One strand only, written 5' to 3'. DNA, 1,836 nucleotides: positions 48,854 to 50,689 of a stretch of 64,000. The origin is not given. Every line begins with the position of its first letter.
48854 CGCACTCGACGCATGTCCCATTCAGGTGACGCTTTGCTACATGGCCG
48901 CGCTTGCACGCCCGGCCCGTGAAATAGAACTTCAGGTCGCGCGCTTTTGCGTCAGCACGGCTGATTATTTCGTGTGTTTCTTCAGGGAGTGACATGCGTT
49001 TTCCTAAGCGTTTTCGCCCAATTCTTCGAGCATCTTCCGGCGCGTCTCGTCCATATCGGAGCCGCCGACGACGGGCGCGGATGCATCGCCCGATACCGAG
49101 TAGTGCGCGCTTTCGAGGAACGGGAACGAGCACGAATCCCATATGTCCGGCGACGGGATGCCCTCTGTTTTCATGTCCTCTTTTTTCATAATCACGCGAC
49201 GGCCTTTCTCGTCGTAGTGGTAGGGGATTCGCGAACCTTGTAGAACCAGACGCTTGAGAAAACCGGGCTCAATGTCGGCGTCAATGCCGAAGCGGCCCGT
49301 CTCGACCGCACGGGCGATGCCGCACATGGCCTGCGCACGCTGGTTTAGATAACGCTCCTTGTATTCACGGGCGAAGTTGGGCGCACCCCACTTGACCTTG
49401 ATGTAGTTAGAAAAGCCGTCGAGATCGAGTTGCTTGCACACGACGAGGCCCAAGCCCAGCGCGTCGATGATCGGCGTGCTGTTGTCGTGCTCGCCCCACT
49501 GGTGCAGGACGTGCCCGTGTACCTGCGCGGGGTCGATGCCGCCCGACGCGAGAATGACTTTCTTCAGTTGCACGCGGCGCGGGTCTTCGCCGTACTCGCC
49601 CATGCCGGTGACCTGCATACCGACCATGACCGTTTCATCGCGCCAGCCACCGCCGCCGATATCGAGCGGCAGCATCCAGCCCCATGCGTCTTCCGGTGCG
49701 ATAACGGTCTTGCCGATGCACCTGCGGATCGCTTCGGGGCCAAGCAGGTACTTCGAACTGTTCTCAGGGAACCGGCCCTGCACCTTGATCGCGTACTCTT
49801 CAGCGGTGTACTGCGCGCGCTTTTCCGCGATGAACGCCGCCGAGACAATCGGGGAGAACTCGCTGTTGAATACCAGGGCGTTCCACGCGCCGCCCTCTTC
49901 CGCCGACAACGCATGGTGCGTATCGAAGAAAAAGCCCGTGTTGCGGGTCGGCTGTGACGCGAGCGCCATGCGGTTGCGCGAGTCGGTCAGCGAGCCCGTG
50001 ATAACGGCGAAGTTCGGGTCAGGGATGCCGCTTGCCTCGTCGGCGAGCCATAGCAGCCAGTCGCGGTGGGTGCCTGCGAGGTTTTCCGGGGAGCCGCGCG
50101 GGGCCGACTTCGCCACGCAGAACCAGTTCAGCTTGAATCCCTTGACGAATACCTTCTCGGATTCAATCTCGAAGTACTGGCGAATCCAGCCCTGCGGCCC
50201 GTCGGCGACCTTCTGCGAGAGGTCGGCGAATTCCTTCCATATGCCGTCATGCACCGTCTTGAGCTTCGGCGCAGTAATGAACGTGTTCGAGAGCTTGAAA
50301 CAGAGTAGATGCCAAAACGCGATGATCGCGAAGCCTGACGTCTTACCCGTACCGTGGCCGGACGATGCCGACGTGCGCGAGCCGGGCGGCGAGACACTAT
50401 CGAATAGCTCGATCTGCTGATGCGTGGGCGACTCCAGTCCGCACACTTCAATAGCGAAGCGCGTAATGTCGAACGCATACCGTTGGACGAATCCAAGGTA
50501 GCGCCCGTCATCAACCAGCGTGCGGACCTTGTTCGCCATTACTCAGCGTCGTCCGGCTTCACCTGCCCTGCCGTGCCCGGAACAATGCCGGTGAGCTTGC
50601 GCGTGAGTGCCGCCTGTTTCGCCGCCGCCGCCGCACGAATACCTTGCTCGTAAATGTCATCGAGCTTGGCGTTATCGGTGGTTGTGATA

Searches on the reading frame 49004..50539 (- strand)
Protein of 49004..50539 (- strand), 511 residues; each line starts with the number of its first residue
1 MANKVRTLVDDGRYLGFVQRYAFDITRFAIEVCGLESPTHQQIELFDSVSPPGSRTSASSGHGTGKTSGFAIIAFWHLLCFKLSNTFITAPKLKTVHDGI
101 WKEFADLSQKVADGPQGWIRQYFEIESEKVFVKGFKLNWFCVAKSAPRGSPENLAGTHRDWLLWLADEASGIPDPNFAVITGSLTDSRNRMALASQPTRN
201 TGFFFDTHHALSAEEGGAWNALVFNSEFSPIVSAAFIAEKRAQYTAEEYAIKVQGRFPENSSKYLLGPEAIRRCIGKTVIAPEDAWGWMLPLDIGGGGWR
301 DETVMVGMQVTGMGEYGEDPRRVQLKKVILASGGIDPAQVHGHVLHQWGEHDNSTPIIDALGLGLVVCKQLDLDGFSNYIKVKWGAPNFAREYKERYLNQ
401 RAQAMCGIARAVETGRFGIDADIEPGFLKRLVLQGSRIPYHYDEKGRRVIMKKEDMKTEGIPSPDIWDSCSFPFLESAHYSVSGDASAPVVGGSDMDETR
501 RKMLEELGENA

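Call 47: find_related_loci(query=A3, collection=genome_contigs, flank=10000)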
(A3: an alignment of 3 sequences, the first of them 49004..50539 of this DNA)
Query A3 (511 aa) in genome_contigs; peptide patterns used: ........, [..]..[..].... (x = any residue, [..] = any of these).
51 stretches matched a pattern; 2 encode a relative of the query (tblastn E <= 1e-3); 2 distinct loci.
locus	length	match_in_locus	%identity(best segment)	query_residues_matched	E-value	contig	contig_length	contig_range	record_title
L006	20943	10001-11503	67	5-508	0e+0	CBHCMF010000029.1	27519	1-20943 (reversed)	MAG TPA_asm: uncultured Noviherbaspirillum sp. isolate SRR16095325_binner13_Refined_12 genome assembly, contig: ERZ27337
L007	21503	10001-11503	66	8-508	0e+0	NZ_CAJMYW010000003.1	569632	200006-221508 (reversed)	Paraburkholderia sp. J10-1 3, whole genome shotgun sequence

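Call 48: find_related_loci(query=A3, collection=viral_contigs, flank=10000)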
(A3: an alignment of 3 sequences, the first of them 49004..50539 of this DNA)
Query A3 (511 aa) in viral_contigs; peptide patterns used: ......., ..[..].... (x = any residue, [..] = any of these).
63 stretches matched a pattern; 21 encode a relative of the query (tblastn E <= 1e-3); 21 distinct loci.
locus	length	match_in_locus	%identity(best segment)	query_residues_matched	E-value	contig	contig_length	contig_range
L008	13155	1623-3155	81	1-510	0e+0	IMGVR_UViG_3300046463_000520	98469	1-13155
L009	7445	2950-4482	81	1-510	0e+0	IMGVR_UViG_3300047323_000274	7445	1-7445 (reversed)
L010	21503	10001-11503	69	1-504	0e+0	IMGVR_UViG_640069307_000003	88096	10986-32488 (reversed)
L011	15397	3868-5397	68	1-511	0e+0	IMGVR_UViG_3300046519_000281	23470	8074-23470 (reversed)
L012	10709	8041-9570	68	1-511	0e+0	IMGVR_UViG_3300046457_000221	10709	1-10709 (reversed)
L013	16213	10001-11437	70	7-485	0e+0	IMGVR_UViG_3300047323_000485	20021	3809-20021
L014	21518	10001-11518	68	1-507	0e+0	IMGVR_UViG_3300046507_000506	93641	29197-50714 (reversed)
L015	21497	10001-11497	68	7-507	0e+0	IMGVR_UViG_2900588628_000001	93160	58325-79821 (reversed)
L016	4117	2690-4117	70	1-475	0e+0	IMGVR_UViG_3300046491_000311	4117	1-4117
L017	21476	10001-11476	54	6-502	4e-178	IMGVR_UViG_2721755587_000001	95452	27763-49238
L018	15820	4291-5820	48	1-511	1e-154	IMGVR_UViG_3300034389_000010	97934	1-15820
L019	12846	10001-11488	47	17-506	2e-152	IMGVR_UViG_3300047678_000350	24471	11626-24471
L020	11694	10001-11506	50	7-508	3e-152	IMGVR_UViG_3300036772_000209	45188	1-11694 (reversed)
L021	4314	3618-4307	70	4-234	9e-107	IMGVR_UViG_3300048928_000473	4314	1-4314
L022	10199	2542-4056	36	17-507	4e-99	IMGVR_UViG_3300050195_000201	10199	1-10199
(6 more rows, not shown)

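Call 75: search_dna_similar(query=window:49004-50539:-, collection=phages, mode=protein, max_rows=15)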
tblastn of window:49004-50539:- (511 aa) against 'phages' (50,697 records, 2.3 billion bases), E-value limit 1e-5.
Records with a match: 118; places in all: 121; records where one place covers at least 80% of the query: 94.
Best place of each record, by identity: <60% 118.
By first word of the organism name: Clostridium 18; Xanthomonas 16; Escherichia 15; Arthrobacter 13; Caudoviricetes 6; Pseudomonas 6; Vibrio 6; Salmonella 5; Enterobacteria 4; Bacillus 4; and 18 more.
By host as written in the record: - 22; Arthrobacter sp. ATCC 21022 13; Escherichia coli 8; Clostridium perfringens 7; Xanthomonas albilineans CFBP2523 6; Clostridium difficile strain CD105HE1 ribotype 076 4; Clostridium difficile 4; Xanthomonas citri 4; and 39 more.
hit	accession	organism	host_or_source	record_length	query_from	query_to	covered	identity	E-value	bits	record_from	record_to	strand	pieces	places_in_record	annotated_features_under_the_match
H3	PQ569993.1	Xanthomonas phage Rb1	Xanthomonas campestris pv. campestris ...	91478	8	480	93%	38.4%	1e-106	355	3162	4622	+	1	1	large terminase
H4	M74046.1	Escherichia phage P1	-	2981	6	498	96%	34.8%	3e-69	244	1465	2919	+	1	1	pacB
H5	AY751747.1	Enterobacteria phage P7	-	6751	6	498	96%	34.8%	2e-68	244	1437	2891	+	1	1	immC region | pacB: PacB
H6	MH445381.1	Escherichia phage P1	Escherichia coli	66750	6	498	96%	34.8%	2e-68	244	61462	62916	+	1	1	terminase large subunit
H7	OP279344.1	Escherichia phage P1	Escherichia coli strain MG1655 Z1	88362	6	498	96%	34.8%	2e-68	244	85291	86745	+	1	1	pacB: PacB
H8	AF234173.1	Escherichia phage P1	-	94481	6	498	96%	34.8%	2e-68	244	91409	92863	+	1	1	99 pct identical (3 gaps) to fragment of P1 sequence deposited as ... | pacB: PacB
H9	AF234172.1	Escherichia phage P1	-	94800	6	498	96%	34.8%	2e-68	244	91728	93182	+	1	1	99 pct identical (3 gaps) to fragment of P1 sequence deposited as ... | pacB: PacB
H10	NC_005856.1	Escherichia phage P1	Escherichia coli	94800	6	498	96%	34.8%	2e-68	244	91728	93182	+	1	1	99 pct identical (3 gaps) to fragment of P1 sequence deposited as ... | pacB: terminase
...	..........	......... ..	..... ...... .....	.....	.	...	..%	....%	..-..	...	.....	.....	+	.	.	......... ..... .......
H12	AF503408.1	Enterobacteria phage P7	-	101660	6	498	96%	34.8%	2e-68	244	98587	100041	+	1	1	pacB: PacB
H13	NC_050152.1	Enterobacteria phage P7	-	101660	6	498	96%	34.8%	2e-68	244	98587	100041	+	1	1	pacB: terminase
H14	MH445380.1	Escherichia phage P1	Escherichia coli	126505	6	498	96%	34.8%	2e-68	244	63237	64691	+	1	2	terminase large subunit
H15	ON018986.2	Escherichia phage JL22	Escherichia coli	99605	6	499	97%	34.2%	6e-69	246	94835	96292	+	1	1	pacB: terminase large subunit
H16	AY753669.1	Escherichia phage D6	-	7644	4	475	92%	35.3%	1e-78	274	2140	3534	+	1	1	pacB: DNA pacase B subunit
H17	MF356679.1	Escherichia phage D6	Escherichia coli C600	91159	4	475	92%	35.3%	1e-78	274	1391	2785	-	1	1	terminase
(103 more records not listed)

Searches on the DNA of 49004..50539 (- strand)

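Call 52: search_rna_families(sources=[L008, L010, L011, L014, L015, L025, L005], threshold=gathering)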
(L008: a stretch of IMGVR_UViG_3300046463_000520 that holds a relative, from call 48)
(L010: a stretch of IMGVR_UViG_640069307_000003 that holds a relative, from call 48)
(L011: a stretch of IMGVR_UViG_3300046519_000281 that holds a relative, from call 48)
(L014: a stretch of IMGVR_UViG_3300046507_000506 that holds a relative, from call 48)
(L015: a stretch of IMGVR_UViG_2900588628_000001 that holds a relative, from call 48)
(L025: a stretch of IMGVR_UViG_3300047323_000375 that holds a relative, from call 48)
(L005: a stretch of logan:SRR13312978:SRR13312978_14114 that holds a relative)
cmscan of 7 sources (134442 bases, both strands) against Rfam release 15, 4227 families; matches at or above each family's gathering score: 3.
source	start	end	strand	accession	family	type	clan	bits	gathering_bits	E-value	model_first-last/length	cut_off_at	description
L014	16542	16672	-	RF00005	tRNA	Gene; tRNA;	CL00001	43.7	29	1.1e-05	1-71/71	no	tRNA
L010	17747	17872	-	RF00005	tRNA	Gene; tRNA;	CL00001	40.9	29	6.7e-05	1-71/71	no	tRNA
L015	17967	18093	-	RF00005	tRNA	Gene; tRNA;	CL00001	40.2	29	0.00011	1-71/71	no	tRNA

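Call 53: search_rna_families(sources=[L014, L010, L015], threshold=gathering, show_alignments=3)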
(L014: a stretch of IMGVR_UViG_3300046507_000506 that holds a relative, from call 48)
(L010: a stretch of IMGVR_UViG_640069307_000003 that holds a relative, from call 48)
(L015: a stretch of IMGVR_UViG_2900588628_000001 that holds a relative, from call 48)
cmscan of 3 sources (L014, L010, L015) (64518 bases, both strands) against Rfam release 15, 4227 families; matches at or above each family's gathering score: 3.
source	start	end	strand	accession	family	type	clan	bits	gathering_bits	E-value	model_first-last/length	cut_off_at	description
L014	16542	16672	-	RF00005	tRNA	Gene; tRNA;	CL00001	43.7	29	5.3e-06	1-71/71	no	tRNA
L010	17747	17872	-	RF00005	tRNA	Gene; tRNA;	CL00001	40.9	29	3.2e-05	1-71/71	no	tRNA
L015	17967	18093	-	RF00005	tRNA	Gene; tRNA;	CL00001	40.2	29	5.1e-05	1-71/71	no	tRNA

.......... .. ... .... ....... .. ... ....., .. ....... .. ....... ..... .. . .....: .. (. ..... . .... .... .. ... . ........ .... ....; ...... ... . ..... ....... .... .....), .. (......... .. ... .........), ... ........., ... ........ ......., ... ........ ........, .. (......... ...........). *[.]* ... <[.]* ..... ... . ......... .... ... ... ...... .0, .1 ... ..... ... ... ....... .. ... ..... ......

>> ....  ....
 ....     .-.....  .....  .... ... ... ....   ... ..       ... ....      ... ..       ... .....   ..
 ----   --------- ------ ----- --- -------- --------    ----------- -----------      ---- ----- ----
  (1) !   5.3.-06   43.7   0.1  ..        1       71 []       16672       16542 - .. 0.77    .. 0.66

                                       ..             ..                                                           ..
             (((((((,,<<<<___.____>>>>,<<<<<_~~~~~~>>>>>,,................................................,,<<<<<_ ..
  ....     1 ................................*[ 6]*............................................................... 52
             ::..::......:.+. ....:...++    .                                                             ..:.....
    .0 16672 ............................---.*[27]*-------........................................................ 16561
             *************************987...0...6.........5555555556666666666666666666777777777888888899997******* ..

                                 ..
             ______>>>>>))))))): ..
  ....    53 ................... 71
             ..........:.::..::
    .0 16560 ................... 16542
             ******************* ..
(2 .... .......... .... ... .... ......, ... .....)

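Call 74: search_dna_similar(query=L014:15400-17500:-, collection=phages, mode=distant, max_rows=20)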
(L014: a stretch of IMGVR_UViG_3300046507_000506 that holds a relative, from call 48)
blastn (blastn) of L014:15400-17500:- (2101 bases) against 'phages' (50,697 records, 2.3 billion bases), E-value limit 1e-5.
Records with a match: 2; places in all: 2; records where one place covers at least 80% of the query: 0.
Best place of each record, by identity: 80-90% 2.
By first word of the organism name: Burkholderia 2.
By host as written in the record: Burkholderia gladioli 2.
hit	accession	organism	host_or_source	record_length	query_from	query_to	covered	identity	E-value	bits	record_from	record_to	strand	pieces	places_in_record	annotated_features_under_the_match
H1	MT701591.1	Burkholderia phage Mana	Burkholderia gladioli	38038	672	741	3%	84.3%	3e-11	78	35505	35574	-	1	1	putative membrane protein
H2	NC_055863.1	Burkholderia phage Mana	Burkholderia gladioli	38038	672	741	3%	84.3%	3e-11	78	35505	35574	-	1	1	hypothetical protein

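Call 112: build_rna_model(alignment_id=A11)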
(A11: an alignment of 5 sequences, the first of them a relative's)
Model R2 built from alignment A11 (5 sequences, 147 columns); structure: RNAalifold consensus.
model positions 120; base pairs 35; branch points 1; effective number of sequences 1.05; information 0.59 bits per position. Calibrated on 0.2 Mb of random sequence (short: E-values are rough).
structure used (alignment columns):
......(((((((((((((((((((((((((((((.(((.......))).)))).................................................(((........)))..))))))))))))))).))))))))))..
